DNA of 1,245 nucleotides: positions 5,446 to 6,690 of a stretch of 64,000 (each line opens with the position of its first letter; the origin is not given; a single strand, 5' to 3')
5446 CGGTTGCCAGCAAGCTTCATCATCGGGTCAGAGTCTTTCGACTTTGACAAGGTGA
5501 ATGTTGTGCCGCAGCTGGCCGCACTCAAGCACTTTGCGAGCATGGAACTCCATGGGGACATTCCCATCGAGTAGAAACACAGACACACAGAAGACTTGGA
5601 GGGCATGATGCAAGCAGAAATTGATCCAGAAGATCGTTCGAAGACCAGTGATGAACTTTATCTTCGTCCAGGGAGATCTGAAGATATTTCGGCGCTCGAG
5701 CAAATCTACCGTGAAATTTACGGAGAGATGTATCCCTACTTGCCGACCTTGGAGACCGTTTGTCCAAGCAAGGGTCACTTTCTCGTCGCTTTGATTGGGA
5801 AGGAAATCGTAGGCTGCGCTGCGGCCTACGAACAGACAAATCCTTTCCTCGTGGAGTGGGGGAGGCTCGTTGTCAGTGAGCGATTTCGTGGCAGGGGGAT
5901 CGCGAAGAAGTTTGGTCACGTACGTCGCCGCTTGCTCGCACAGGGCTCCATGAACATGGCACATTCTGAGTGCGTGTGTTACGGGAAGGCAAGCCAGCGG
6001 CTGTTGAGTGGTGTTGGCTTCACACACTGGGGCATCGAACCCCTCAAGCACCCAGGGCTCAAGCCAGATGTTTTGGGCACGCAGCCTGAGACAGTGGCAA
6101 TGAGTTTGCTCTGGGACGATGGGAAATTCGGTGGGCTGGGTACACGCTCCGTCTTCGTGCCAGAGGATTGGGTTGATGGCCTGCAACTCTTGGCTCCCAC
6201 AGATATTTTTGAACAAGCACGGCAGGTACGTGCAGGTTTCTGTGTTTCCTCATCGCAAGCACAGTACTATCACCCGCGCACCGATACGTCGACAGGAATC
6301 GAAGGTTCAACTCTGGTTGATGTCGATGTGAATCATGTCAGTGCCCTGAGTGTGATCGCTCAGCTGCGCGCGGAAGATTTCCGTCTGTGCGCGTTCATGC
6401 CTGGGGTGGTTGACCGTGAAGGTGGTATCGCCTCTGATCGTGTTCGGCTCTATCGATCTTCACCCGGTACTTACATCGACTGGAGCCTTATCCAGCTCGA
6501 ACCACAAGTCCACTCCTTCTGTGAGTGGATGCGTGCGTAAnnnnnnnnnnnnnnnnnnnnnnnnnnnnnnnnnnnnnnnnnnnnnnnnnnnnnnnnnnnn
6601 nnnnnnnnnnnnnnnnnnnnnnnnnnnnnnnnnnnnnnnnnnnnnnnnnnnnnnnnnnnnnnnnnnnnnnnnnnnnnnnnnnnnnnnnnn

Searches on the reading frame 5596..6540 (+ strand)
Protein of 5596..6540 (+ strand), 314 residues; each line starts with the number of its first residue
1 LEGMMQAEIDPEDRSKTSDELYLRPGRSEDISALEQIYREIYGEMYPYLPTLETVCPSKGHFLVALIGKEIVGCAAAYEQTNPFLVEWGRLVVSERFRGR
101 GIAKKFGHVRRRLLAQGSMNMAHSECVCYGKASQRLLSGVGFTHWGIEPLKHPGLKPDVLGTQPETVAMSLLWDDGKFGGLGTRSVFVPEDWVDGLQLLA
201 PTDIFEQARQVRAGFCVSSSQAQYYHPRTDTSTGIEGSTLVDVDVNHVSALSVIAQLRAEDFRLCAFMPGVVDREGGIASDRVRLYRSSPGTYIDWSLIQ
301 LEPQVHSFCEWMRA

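Call 5: search_protein_families(library=pfam, proteins=[window:5596-6540:+], max_evalue=0.1)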
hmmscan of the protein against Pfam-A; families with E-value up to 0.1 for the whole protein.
window:5596-6540:+ (314 aa): 3 families
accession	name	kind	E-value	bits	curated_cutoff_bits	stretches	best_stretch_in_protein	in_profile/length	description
PF00583.31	Acetyltransf_1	-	6.6e-08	33.3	20.7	1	34-105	4-79/116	Acetyltransferase (GNAT) family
PF13508.13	Acetyltransf_7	-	1.2e-06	29.2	27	1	59-105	2-48/84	Acetyltransferase (GNAT) domain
PF13673.13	Acetyltransf_10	-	0.0025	18.2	23.6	1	60-105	31-71/128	Acetyltransferase (GNAT) domain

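Call 54: search_protein_families(library=phrogs, proteins=[window:5596-6540:+], max_evalue=0.01)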
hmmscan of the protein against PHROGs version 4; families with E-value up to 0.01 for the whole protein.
window:5596-6540:+ (314 aa): 0 families

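Call 55: search_protein_families(library=padloc, proteins=[window:5596-6540:+], max_evalue=0.01)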
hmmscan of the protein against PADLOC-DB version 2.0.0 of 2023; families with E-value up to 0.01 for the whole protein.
window:5596-6540:+ (314 aa): 0 families

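Call 63: search_protein_families(library=ncbifam, proteins=[window:5596-6540:+], max_evalue=0.01)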
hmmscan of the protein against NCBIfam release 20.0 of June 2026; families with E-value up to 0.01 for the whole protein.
window:5596-6540:+ (314 aa): 0 families
